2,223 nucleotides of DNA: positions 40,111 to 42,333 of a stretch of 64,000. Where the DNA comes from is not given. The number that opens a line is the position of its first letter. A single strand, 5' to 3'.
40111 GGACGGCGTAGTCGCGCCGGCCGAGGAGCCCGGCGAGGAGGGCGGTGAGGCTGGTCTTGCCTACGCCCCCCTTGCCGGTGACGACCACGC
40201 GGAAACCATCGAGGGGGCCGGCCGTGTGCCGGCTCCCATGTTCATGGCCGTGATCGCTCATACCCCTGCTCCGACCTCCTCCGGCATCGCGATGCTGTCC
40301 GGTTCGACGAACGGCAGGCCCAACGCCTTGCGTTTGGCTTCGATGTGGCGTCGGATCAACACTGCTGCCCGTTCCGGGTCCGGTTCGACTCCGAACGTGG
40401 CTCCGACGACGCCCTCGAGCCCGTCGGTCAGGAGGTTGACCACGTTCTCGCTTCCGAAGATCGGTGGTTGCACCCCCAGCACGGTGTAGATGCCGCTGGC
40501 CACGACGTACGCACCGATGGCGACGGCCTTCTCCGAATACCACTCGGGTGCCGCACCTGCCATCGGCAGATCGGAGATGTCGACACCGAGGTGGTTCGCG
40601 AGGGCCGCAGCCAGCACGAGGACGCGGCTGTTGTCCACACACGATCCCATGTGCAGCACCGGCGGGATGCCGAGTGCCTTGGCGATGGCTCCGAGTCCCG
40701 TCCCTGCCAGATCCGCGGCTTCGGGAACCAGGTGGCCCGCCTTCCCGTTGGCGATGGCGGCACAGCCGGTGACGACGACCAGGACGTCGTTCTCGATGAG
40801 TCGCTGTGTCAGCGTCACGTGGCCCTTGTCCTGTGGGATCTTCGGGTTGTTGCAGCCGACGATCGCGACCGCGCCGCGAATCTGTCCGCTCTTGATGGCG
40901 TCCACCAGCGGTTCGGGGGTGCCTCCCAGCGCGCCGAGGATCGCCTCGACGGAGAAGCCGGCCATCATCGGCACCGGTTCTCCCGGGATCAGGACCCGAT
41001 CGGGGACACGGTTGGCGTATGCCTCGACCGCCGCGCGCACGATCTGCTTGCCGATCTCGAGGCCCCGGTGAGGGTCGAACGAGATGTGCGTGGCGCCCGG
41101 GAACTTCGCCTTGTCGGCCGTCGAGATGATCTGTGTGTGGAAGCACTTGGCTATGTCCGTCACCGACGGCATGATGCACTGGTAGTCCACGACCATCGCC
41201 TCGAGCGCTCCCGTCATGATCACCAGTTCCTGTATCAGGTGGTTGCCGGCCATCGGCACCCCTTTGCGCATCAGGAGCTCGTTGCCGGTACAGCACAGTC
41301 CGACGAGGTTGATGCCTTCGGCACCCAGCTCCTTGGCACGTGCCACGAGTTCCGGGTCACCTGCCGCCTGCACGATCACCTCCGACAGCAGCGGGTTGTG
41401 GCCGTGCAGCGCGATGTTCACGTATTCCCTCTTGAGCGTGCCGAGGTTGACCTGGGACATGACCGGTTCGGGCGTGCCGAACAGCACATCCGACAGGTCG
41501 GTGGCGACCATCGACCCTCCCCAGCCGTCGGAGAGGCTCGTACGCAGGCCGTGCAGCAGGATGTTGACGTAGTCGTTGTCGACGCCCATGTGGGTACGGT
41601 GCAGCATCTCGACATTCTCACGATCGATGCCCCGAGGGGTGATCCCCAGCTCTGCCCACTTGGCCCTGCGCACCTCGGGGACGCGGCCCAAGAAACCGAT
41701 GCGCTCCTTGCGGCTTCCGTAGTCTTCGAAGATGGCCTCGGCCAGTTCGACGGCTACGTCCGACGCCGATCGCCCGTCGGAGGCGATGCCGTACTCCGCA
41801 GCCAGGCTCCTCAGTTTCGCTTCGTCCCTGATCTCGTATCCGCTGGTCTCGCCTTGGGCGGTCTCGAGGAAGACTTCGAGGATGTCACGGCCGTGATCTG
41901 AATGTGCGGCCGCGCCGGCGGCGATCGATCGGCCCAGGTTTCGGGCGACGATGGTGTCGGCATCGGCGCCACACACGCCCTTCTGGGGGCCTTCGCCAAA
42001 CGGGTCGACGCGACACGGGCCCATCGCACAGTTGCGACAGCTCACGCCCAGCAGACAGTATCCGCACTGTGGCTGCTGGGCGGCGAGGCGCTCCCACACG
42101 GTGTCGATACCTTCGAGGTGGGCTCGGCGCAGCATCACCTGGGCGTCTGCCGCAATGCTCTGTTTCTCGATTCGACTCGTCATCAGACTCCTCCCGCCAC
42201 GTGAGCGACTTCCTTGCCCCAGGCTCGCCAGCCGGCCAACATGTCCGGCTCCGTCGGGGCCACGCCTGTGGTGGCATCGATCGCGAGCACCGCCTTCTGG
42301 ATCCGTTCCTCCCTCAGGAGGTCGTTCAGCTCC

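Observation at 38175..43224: Anaerobic-type Ni-CODH island (cooF-cooS-cooC-FNOR) inserted into conserved housekeeping synteny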

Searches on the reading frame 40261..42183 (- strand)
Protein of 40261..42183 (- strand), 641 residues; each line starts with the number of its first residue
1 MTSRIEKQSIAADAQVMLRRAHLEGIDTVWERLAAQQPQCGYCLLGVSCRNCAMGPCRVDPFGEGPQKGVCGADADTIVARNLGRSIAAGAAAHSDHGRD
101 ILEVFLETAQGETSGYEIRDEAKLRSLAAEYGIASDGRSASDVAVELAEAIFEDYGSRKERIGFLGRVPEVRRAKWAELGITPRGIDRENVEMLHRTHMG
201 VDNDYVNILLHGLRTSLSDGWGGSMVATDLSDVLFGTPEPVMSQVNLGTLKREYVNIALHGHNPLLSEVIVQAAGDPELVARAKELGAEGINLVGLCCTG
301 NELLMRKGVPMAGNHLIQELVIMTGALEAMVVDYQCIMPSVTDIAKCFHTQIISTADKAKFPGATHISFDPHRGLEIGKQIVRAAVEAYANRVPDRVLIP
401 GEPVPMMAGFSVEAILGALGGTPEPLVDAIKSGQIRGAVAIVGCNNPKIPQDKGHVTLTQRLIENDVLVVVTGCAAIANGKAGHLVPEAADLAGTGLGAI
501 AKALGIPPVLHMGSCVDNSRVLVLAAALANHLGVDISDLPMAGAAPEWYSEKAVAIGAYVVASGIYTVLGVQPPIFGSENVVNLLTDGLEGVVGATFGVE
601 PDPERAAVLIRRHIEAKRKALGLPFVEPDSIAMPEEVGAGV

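Call 5: search_protein_families(library=pfam, proteins=[window:40261-42183:-])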
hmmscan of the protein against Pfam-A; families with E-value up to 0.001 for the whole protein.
window:40261-42183:- (641 aa): 1 family
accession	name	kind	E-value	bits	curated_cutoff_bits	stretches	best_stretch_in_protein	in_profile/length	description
PF03063.25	Prismane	-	3.6e-184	613.6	27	1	47-604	1-513/513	Prismane/CO dehydrogenase family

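Call 6: search_protein_families(library=ncbifam, proteins=[window:40261-42183:-])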
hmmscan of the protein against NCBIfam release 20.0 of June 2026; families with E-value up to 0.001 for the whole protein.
window:40261-42183:- (641 aa): 4 families
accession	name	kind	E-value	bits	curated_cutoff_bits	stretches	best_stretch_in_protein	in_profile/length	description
TIGR01702.1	CO_DH_cata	equivalog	5.1e-214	712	478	1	13-623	5-621/621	anaerobic carbon-monoxide dehydrogenase catalytic subunit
TIGR00314.1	cdhA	equivalog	1.7e-19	69.1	781.3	3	188-360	164-332/784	CO dehydrogenase/acetyl-CoA synthase complex subunit alpha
NF003658.0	PRK05290.1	equivalog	3.1e-17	62.4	367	1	330-588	302-527/546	hydroxylamine reductase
TIGR01703.1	hybrid_clust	equivalog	1.6e-15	56.6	360.8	1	355-589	306-506/522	hydroxylamine reductase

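Call 7: search_solved_structures(query=window:40261-42183:-, show_alignments=3)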
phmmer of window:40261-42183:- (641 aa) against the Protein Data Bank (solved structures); distinct sequences matched with E-value up to 0.001: 47.
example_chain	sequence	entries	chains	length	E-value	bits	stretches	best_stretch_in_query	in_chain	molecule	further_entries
6b6v_A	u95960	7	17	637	3.7e-244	815.1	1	4-623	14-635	Carbon monoxide dehydrogenase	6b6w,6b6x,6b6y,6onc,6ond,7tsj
6dc2_A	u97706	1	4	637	8.7e-243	810.5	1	4-623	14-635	Carbon monoxide dehydrogenase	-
6vwy_A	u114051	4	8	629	3.9e-242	808.4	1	4-623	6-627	Carbon monoxide dehydrogenase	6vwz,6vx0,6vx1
6ons_A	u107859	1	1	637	1.4e-241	806.5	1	4-623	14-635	Carbon monoxide dehydrogenase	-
6t7j_B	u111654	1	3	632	2.2e-232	776.2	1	15-624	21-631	Carbon monoxide dehydrogenase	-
6elq_X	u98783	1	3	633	2.9e-192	643.7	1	16-622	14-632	Carbon Monoxide Dehydrogenase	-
6ytt_B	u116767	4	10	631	2.4e-187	627.4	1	14-623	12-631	Carbon-monoxide dehydrogenase (Acceptor),Carbon-monoxide dehydrogenase (Acceptor) | Carbon-monoxide dehydrogenase (Acceptor),CO-dehydrogenase from Clostridium a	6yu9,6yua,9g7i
9fzy_B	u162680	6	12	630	2.6e-187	627.3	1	15-623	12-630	Carbon monoxide dehydrogenase/acetyl-CoA synthase beta subunit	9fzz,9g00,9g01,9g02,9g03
1jqk_A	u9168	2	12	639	3.5e-177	593.8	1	12-623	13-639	carbon monoxide dehydrogenase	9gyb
7err_A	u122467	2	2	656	1e-174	585.7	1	12-625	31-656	Carbon monoxide dehydrogenase 2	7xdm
9tox_X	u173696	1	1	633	1.6e-174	585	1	14-625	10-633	Carbon monoxide dehydrogenase 2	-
9iyo_A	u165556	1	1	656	6e-174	583.1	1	12-625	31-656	Carbon monoxide dehydrogenase 2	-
9iym_A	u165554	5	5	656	8.3e-174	582.7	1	12-625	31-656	Carbon monoxide dehydrogenase 2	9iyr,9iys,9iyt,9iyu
9tp0_X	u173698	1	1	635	9.2e-174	582.5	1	13-625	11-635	Carbon monoxide dehydrogenase 2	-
7xdn_A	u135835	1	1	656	8.7e-173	579.3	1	12-625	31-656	Carbon monoxide dehydrogenase 2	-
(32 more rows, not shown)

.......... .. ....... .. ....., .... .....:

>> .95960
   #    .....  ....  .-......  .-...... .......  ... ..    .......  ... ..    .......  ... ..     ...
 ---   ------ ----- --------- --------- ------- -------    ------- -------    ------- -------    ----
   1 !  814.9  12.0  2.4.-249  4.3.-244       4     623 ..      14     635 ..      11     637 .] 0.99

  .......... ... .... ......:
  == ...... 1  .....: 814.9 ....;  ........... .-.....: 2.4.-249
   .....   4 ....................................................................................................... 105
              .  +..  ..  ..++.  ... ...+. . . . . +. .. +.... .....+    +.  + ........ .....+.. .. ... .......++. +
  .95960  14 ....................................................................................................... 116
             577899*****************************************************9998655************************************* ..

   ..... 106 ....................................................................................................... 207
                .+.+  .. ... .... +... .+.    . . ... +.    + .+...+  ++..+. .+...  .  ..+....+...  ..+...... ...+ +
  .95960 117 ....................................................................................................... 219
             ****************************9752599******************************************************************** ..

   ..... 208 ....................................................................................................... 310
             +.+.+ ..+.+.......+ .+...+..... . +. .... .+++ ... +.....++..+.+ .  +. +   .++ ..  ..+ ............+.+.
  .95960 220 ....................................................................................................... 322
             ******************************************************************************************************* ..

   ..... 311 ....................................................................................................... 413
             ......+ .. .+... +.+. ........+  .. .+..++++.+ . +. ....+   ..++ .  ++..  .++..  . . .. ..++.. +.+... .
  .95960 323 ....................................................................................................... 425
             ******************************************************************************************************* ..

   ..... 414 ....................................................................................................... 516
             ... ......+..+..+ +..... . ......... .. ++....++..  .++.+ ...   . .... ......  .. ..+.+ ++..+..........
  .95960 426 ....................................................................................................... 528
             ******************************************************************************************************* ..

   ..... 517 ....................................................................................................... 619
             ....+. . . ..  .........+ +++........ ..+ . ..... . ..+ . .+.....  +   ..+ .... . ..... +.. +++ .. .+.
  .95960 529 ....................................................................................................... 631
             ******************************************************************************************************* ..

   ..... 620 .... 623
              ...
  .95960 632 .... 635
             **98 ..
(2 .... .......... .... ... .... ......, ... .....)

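Call 8: find_encoding_contigs(protein=window:40261-42183:-, flank=10000, max_places=6)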
Protein window:40261-42183:- (641 aa): 1 contig read that carries it; 1 place shown.
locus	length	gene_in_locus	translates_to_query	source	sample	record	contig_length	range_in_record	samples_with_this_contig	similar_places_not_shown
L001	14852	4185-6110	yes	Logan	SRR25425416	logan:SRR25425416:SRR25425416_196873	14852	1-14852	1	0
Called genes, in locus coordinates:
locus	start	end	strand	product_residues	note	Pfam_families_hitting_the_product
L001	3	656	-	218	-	?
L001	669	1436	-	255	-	PF03309:Pan_kinase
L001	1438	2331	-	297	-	PF02569:Pantoate_ligase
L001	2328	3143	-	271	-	PF03807:F420_oxidored (weak), PF10727:Rossmann-like, PF10728:DUF2520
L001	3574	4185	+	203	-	PF12797:Fer4_2 (faint), PF12838:Fer4_7 (faint), PF13187:Fer4_9 (faint), PF13247:Fer4_11, PF25160:LdpA_Fe-S-bd (weak), PF00037:Fer4 (weak), PF12837:Fer4_6 (weak), PF13237:Fer4_10 (weak), +1 more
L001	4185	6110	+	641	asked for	PF03063:Prismane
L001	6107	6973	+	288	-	PF10609:ParA (faint), PF01656:CbiA, PF02374:ArsA_ATPase (weak), PF13614:AAA_31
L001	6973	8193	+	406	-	PF01266:DAO (faint), PF01494:FAD_binding_3 (faint), PF03486:HI0933_like (faint), PF07992:Pyr_redox_2, PF13450:NAD_binding_8 (faint), PF13738:Pyr_redox_3 (weak), PF00070:Pyr_redox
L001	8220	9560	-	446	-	PF09335:VTT_dom, PF01569:PAP2 (weak)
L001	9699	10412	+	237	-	PF01135:PCMT (weak), PF02475:TRM5-TYW2_MTfase (weak), PF13489:Methyltransf_23 (weak), PF05175:MTS, PF06325:PrmA, PF01728:FtsJ (weak), PF13649:Methyltransf_25, PF13847:Methyltransf_31, +3 more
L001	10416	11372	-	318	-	PF01288:HPPK, PF06966:DUF1295 (weak), PF04140:ICMT, PF04191:PEMT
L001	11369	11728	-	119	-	PF02152:FolB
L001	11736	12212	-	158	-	-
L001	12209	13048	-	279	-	PF00809:Pterin_bind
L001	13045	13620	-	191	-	PF01227:GTP_cyclohydroI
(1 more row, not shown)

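Call 9: find_homologous_proteins(query=window:40261-42183:-, max_evalue=1e-100)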
Query window:40261-42183:- (641 aa): 7990 proteins with E <= 1e-100 among 8000 candidates; the best 120 are listed.
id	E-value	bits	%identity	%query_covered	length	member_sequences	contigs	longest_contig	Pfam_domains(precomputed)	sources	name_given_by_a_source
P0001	0.0e+0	1431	100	100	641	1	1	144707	PF03063.26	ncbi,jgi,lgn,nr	ncbi:MAG: anaerobic carbon-monoxide dehydrogenase catalytic subunit [Actinobacteria bacterium]|nr:an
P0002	0.0e+0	1363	94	100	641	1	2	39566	PF03063.26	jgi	-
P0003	0.0e+0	1360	94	100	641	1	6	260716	PF03063.26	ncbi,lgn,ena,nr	ncbi:carbon monoxide dehydrogenase 1 [bacterium BMS3Abin02]|nr:carbon monoxide dehydrogenase 1 [bact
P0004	0.0e+0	1344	92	100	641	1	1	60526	PF03063.26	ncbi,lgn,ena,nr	ncbi:MAG: anaerobic carbon-monoxide dehydrogenase catalytic subunit [Gammaproteobacteria bacterium]|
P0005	0.0e+0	1307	89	100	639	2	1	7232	PF03063.26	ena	-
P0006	0.0e+0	1274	86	99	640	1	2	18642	PF03063.26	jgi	jgi:carbon-monoxide dehydrogenase catalytic subunit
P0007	0.0e+0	1260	86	99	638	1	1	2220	PF03063.26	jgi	jgi:carbon-monoxide dehydrogenase catalytic subunit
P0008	0.0e+0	1260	86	99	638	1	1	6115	PF03063.26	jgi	jgi:carbon-monoxide dehydrogenase catalytic subunit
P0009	0.0e+0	1259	86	99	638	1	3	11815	PF03063.26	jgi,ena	jgi:carbon-monoxide dehydrogenase catalytic subunit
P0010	0.0e+0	1258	85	99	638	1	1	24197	PF03063.26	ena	-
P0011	0.0e+0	1258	85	99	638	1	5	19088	PF03063.26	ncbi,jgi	jgi:carbon-monoxide dehydrogenase catalytic subunit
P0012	0.0e+0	1258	85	99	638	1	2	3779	PF03063.26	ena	-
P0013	0.0e+0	1256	85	99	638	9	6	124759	PF03063.26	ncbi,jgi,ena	-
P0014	0.0e+0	1228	86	96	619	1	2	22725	PF03063.26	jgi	jgi:carbon-monoxide dehydrogenase catalytic subunit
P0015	0.0e+0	1201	82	99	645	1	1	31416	PF03063.26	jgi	-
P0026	0.0e+0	1177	80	99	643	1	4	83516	PF03063.26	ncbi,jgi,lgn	-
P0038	0.0e+0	1150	78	99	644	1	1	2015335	PF03063.26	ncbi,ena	-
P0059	0.0e+0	1131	79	98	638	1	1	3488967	PF03063.26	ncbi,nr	ncbi:MAG: anaerobic carbon-monoxide dehydrogenase catalytic subunit [Chromatiales bacterium]|nr:MAG:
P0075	0.0e+0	1126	77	98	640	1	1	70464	PF03063.26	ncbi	ncbi:MAG: anaerobic carbon-monoxide dehydrogenase catalytic subunit [Chloroflexia bacterium]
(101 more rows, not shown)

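Call 10: find_encoding_contigs(protein=P0003, flank=10000, max_places=3)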
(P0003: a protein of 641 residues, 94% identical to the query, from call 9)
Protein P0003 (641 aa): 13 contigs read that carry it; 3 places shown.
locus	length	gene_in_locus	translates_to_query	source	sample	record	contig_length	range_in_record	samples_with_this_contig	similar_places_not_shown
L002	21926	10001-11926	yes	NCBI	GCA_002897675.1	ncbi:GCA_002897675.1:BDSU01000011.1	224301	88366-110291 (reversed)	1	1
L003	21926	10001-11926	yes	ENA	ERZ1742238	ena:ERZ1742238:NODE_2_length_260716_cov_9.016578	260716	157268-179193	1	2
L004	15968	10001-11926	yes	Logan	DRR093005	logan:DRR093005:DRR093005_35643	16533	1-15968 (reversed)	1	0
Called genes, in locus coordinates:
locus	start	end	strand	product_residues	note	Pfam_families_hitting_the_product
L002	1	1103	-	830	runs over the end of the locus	PF02861:Clp_N, PF13191:AAA_16 (weak), PF23569:NBD_SMAX1 (weak), PF00004:AAA, PF17871:AAA_lid_9, PF07724:AAA_2, PF07728:AAA_5, PF10431:ClpB_D2-small, +5 more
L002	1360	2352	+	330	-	PF00348:polyprenyl_synt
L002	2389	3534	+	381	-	-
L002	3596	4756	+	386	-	PF00155:Aminotran_1_2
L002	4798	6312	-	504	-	PF01336:tRNA_anti-codon, PF00152:tRNA-synt_2, PF01409:tRNA-synt_2d (faint)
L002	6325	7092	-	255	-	PF03309:Pan_kinase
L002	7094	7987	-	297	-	PF02569:Pantoate_ligase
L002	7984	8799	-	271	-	PF10727:Rossmann-like (weak), PF10728:DUF2520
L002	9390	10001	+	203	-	PF12797:Fer4_2 (faint), PF13187:Fer4_9 (weak), PF13247:Fer4_11, PF25160:LdpA_Fe-S-bd (weak), PF12838:Fer4_7 (weak), PF00037:Fer4 (weak), PF12837:Fer4_6 (weak), PF13237:Fer4_10 (weak), +2 more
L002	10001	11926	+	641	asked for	PF03063:Prismane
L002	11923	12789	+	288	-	PF10609:ParA (faint), PF01656:CbiA, PF02374:ArsA_ATPase (weak), PF13614:AAA_31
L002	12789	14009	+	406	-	PF01266:DAO (faint), PF01494:FAD_binding_3 (faint), PF03486:HI0933_like (faint), PF05834:Lycopene_cycl (faint), PF07992:Pyr_redox_2, PF13450:NAD_binding_8 (faint), PF13738:Pyr_redox_3 (weak), PF00070:Pyr_redox, +1 more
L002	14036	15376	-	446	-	PF09335:VTT_dom, PF01569:PAP2 (weak)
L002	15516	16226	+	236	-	PF01135:PCMT (weak), PF02475:TRM5-TYW2_MTfase (weak), PF01728:FtsJ (weak), PF05175:MTS, PF06325:PrmA, PF08241:Methyltransf_11 (weak), PF13649:Methyltransf_25, PF13847:Methyltransf_31, +1 more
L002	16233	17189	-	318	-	PF01288:HPPK, PF06966:DUF1295 (faint), PF04140:ICMT, PF04191:PEMT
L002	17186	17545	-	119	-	PF02152:FolB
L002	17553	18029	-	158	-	-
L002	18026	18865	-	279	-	PF00809:Pterin_bind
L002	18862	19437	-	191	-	PF01227:GTP_cyclohydroI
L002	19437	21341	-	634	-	PF06480:FtsH_ext, PF00004:AAA, PF07728:AAA_5 (weak), PF17862:AAA_lid_3, PF01434:Peptidase_M41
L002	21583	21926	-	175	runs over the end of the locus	PF00156:Pribosyltran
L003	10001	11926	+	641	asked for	PF03063:Prismane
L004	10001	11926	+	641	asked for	PF03063:Prismane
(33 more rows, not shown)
